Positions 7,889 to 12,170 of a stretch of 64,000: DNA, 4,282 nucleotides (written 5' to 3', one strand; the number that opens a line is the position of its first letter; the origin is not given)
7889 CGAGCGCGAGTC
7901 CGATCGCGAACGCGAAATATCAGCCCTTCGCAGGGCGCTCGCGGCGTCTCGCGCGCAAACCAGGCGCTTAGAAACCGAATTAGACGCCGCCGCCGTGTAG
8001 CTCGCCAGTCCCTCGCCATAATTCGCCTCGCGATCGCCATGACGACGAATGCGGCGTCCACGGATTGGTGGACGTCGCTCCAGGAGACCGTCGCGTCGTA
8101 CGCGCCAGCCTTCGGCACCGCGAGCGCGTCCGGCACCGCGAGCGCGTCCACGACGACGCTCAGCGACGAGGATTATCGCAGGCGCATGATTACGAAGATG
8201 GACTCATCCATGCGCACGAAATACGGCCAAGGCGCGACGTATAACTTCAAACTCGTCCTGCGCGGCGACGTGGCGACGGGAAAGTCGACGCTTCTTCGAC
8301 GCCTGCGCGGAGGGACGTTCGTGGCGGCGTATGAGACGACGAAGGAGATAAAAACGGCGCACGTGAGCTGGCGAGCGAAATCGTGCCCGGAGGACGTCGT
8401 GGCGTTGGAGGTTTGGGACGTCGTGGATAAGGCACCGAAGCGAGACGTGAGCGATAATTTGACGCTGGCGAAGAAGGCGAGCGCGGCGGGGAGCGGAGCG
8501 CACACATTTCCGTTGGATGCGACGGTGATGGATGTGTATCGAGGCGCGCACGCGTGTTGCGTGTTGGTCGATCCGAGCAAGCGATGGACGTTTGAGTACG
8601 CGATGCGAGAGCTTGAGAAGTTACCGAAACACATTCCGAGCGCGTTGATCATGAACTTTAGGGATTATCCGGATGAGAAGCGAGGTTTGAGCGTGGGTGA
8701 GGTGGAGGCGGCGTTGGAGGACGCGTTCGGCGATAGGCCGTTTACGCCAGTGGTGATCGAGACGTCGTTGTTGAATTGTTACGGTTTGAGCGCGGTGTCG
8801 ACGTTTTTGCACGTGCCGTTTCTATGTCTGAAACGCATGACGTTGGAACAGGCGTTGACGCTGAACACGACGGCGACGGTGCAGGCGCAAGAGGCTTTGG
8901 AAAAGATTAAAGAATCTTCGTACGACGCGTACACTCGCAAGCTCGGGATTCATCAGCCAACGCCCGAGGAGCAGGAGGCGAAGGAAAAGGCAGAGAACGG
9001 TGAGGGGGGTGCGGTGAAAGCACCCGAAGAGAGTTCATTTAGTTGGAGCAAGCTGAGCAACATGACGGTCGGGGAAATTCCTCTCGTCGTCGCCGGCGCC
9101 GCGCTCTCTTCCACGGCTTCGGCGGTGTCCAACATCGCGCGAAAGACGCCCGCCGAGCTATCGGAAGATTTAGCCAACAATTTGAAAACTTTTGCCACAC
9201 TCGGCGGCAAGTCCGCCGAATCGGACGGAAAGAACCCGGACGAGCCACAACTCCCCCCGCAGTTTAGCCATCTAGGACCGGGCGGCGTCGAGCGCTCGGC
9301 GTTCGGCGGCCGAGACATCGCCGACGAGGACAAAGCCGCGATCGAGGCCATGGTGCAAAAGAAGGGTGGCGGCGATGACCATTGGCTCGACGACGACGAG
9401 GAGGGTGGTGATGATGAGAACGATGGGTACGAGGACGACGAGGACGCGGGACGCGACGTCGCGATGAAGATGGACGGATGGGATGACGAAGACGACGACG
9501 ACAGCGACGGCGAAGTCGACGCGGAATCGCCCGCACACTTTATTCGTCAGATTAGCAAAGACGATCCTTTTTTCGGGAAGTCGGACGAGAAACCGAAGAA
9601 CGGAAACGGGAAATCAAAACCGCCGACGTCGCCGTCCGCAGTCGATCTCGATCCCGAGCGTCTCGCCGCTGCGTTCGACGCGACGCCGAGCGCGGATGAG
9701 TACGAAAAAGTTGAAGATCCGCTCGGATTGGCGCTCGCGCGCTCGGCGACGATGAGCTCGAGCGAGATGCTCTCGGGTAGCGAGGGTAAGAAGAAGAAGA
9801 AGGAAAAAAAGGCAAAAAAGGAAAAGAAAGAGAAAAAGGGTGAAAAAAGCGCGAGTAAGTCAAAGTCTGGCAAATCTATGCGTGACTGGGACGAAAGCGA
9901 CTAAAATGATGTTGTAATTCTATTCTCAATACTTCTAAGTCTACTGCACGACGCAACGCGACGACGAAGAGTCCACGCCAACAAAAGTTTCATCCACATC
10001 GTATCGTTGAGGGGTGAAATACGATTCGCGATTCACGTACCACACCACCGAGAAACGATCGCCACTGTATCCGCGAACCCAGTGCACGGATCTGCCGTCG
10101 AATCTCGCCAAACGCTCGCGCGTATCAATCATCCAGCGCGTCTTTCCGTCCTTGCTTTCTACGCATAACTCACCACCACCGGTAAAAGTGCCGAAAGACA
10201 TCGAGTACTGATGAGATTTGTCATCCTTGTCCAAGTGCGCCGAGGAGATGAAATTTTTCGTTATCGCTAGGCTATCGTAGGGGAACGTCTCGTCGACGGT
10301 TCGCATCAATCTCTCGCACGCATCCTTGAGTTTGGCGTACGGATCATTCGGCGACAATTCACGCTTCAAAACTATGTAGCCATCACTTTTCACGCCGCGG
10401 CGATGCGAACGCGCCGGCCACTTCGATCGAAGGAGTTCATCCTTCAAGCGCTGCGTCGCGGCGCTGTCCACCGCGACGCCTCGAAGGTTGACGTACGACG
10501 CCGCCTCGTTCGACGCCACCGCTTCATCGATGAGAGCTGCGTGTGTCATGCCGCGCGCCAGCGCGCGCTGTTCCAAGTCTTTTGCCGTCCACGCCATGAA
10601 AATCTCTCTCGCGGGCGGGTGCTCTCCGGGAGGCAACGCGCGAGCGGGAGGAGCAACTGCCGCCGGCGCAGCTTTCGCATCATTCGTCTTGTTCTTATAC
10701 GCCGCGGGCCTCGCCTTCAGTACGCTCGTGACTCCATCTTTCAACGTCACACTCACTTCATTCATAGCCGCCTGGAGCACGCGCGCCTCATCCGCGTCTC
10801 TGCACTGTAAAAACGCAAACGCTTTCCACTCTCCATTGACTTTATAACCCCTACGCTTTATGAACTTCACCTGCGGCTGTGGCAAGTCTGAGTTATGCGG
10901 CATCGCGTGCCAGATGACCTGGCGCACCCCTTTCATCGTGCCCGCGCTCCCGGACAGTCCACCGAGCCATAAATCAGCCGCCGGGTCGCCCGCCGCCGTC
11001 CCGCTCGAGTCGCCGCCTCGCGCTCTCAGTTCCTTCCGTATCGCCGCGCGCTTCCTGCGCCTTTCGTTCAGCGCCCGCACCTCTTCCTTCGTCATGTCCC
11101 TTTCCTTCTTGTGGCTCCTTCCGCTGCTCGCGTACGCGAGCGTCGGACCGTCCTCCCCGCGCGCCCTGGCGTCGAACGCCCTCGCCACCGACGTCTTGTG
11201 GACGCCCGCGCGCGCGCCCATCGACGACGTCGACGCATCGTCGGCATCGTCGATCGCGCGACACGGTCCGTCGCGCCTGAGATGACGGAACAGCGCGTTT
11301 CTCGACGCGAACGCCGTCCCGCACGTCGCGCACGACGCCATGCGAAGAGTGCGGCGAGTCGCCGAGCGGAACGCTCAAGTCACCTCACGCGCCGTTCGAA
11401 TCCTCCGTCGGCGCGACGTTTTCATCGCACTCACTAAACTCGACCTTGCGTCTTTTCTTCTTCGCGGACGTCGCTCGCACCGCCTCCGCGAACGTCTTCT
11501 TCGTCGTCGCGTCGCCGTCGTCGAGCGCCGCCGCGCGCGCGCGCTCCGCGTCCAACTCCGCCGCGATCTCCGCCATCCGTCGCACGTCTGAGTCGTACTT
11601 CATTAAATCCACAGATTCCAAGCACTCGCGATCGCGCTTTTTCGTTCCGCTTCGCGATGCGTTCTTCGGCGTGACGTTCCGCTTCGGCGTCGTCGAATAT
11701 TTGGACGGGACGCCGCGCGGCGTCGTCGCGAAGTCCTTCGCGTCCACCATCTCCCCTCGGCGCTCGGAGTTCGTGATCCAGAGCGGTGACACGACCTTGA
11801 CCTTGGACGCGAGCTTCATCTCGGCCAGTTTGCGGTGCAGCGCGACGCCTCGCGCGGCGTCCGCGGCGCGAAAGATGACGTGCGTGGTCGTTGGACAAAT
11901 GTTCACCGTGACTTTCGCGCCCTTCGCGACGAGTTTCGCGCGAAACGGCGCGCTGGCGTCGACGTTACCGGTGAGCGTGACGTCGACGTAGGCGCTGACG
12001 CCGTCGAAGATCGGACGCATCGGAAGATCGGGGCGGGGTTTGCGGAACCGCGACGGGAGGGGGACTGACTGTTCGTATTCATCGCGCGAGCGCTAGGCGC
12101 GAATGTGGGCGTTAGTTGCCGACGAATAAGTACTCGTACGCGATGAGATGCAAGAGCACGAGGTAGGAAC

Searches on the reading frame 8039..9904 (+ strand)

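Call 17: search_protein_families(library=pfam, proteins=[window:8039-9904:+], max_evalue=0.001)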
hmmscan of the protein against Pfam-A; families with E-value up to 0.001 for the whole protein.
window:8039-9904:+ (621 aa): 2 families
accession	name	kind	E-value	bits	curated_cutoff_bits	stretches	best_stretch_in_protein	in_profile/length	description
PF08477.19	Roc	-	1.9e-07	31.8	27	1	71-128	1-63/119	Ras of Complex, Roc, domain of DAPkinase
PF00071.28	Ras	-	7e-05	22.9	21.6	1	71-127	1-54/162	Ras family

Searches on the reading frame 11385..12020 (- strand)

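Call 17: search_protein_families(library=pfam, proteins=[window:11385-12020:-], max_evalue=0.001)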
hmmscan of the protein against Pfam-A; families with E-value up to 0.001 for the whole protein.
window:11385-12020:- (211 aa): 1 family
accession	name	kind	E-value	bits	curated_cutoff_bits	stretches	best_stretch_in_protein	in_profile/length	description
PF00533.33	BRCT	-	0.00015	22.3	21.3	1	3-85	4-77/78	BRCA1 C Terminus (BRCT) domain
